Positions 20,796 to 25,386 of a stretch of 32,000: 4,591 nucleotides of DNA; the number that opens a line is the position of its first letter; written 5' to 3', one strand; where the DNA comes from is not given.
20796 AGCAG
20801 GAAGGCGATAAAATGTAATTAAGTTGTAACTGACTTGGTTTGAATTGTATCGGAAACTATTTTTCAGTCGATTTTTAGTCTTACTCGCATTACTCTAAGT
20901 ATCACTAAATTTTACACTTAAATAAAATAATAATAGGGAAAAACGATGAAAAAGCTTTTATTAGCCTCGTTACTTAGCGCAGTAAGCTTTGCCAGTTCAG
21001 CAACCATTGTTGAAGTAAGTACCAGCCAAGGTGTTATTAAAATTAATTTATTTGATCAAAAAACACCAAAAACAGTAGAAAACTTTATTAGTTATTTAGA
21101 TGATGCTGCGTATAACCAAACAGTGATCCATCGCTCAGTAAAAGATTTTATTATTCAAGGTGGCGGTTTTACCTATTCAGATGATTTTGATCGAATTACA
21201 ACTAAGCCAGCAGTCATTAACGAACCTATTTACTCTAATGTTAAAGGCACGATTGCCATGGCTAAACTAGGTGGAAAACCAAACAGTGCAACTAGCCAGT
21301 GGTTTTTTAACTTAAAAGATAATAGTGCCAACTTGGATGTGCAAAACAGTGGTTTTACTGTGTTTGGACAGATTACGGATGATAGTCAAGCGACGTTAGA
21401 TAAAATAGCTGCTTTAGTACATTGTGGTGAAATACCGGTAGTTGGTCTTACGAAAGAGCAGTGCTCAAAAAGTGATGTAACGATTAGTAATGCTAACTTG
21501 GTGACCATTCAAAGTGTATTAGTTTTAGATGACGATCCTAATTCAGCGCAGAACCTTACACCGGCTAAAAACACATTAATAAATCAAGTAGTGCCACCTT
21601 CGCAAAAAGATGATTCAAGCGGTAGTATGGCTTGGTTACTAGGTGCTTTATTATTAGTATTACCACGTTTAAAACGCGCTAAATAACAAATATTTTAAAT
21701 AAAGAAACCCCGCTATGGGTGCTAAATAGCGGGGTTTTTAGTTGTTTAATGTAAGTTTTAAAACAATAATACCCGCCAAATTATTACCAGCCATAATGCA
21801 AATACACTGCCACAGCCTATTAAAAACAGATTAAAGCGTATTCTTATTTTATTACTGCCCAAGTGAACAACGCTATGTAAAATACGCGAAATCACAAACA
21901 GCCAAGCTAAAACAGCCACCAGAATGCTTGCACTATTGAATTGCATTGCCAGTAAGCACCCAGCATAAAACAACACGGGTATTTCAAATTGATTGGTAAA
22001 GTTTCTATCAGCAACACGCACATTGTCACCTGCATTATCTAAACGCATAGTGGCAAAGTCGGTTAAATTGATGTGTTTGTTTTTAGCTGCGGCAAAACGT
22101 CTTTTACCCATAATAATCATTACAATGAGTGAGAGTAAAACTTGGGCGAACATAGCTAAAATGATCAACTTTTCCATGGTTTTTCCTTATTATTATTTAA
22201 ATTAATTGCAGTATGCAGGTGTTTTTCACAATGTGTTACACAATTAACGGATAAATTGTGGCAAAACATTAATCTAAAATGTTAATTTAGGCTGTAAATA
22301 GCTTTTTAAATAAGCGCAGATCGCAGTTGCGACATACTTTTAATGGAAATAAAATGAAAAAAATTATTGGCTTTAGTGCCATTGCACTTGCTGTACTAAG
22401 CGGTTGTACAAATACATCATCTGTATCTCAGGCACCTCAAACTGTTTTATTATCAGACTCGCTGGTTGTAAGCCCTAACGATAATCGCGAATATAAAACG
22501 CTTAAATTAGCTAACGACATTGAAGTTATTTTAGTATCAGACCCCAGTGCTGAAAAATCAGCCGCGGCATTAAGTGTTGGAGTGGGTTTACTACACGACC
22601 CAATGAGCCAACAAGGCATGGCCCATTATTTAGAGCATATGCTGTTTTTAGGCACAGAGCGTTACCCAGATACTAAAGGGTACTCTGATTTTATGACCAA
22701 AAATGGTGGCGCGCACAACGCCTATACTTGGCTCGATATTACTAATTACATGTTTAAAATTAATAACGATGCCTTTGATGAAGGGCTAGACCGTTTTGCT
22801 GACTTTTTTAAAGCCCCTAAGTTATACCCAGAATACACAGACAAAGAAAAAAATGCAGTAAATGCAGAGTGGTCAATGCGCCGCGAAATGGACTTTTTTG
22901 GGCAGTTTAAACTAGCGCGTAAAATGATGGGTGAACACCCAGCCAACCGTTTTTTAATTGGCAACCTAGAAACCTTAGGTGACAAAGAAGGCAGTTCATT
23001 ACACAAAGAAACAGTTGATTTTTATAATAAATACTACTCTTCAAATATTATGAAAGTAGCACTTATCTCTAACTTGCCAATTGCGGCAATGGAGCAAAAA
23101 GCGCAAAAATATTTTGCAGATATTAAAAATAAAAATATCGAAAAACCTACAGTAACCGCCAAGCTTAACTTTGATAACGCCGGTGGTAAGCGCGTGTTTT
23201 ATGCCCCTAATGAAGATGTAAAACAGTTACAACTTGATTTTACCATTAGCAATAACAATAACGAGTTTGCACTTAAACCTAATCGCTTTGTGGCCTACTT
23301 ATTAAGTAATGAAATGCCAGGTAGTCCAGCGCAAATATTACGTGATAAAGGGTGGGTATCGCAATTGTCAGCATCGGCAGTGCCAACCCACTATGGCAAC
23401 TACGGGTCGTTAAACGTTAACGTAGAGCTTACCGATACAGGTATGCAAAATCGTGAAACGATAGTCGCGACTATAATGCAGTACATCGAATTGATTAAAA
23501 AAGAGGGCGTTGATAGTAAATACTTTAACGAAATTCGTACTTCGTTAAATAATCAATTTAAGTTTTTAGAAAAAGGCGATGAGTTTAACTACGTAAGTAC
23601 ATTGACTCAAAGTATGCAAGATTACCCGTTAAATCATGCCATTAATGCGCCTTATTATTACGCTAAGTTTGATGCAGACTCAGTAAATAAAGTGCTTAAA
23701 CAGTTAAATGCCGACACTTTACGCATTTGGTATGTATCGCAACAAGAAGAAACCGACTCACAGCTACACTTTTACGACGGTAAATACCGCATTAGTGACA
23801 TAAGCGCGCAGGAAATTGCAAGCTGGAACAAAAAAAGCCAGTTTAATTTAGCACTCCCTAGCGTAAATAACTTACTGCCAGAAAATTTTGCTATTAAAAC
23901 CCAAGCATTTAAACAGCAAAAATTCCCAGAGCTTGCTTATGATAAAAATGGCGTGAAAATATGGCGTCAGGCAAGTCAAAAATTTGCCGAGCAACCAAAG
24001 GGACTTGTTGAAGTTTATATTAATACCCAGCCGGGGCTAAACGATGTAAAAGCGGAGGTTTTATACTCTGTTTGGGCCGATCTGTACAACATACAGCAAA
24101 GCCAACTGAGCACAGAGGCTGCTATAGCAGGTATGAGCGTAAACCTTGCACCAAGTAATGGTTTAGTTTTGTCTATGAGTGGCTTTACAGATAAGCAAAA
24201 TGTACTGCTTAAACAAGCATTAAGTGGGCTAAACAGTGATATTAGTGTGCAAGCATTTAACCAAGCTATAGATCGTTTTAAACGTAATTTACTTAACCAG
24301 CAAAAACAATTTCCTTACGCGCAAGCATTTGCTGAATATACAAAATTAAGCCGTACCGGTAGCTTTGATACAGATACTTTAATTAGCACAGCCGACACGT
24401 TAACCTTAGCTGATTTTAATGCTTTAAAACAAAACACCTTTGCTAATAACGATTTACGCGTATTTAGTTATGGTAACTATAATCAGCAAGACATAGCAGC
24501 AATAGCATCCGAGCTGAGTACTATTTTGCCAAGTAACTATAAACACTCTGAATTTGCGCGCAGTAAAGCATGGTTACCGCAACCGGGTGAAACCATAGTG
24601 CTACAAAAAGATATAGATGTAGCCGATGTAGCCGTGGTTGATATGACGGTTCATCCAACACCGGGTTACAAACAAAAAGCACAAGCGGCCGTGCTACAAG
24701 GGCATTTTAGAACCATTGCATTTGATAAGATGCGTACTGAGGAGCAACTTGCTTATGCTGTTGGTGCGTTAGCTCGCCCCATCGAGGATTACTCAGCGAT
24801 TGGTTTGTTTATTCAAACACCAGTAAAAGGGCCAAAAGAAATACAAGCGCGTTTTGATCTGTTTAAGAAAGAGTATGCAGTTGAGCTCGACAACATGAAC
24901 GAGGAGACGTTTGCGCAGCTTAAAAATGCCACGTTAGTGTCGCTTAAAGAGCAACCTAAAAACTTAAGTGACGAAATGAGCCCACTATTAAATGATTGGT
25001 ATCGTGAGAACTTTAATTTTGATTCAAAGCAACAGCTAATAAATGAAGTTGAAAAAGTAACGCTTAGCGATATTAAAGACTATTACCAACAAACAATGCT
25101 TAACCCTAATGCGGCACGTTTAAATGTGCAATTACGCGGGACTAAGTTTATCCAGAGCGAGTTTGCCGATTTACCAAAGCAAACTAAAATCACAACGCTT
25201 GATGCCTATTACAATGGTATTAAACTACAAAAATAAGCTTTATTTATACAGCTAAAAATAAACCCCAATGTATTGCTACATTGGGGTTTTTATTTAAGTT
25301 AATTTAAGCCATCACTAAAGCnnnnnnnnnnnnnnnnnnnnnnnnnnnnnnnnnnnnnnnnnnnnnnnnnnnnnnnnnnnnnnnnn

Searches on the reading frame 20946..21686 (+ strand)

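Call 15: search_protein_families(library=pfam, proteins=[window:20946-21686:+], max_evalue=0.001)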
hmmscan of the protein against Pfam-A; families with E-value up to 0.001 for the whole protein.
window:20946-21686:+ (246 aa): 1 family
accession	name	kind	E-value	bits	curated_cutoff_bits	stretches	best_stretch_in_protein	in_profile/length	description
PF00160.26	Pro_isomerase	-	3.3e-33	115.6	21.7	1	22-158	2-141/159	Cyclophilin type peptidyl-prolyl cis-trans isomerase/CLD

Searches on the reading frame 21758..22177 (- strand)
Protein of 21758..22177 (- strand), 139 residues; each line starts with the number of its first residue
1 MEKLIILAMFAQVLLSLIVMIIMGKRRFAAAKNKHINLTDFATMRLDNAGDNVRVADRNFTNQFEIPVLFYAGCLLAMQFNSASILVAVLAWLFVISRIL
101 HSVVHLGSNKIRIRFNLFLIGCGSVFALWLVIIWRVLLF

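Call 15: search_protein_families(library=pfam, proteins=[window:21758-22177:-], max_evalue=0.001)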
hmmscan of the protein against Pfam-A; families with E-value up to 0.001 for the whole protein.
window:21758-22177:- (139 aa): 1 family
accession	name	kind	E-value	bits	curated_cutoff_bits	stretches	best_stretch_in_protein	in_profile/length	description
PF01124.23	MAPEG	-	4.5e-24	85.5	23.4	1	6-134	2-129/129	MAPEG family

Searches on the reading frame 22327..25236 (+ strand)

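Call 15: search_protein_families(library=pfam, proteins=[window:22327-25236:+], max_evalue=0.001)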
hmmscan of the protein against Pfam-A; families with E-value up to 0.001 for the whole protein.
window:22327-25236:+ (969 aa): 4 families
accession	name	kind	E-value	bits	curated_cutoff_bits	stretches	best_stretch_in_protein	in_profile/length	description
PF16187.10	Peptidase_M16_M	-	4.2e-59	200.4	29.7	1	411-686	1-282/284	Middle or third domain of peptidase_M16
PF05193.26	Peptidase_M16_C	-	2.4e-31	109.4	23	2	231-407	9-181/181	Peptidase M16 inactive domain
PF00675.25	Peptidase_M16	-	3.4e-31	108.6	22.3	1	67-200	2-145/149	Insulinase (Peptidase family M16)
PF22456.1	PqqF-like_C_4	-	1.3e-19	70.7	27.5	1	794-885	6-97/100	PQQ synthase PqqF-like, C-terminal lobe domain 4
